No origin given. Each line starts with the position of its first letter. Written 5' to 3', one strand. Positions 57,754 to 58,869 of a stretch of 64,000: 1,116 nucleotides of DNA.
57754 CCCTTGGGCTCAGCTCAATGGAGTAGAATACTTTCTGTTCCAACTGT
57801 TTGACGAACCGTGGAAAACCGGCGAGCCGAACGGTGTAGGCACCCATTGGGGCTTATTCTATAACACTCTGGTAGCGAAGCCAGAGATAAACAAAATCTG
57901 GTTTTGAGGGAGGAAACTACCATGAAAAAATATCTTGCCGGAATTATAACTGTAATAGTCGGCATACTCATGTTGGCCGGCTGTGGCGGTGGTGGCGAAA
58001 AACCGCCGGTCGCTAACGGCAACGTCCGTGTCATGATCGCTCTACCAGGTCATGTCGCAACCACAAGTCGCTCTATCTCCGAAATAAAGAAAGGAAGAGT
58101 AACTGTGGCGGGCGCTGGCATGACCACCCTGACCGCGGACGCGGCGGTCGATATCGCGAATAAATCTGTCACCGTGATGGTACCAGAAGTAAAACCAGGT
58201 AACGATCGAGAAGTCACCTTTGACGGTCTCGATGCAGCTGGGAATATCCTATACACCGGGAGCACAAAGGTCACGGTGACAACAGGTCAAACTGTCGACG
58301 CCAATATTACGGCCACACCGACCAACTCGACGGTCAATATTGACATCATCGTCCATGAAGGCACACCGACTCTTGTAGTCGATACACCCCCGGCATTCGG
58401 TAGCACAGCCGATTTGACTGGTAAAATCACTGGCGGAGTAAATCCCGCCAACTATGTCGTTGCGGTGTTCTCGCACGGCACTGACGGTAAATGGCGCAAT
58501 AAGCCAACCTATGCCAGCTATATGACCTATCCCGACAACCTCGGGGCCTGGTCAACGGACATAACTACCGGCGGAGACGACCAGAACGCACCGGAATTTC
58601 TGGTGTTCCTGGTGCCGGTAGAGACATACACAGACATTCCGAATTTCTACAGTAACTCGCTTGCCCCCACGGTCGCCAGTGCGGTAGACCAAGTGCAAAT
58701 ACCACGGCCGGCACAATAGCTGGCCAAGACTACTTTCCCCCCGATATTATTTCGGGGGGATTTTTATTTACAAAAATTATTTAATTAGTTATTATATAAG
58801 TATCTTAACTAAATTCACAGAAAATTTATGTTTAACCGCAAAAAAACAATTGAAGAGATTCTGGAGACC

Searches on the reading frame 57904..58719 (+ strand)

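Call 75: search_protein_families(library=pfam, proteins=[window:57904-58719:+], max_evalue=0.001)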
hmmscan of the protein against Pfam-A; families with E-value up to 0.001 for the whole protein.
window:57904-58719:+ (271 aa): 1 family
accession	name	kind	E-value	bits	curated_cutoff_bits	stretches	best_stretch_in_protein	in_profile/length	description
PF14900.11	DUF4493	-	0.00015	22.1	27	1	113-147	81-115/226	Domain of unknown function (DUF4493)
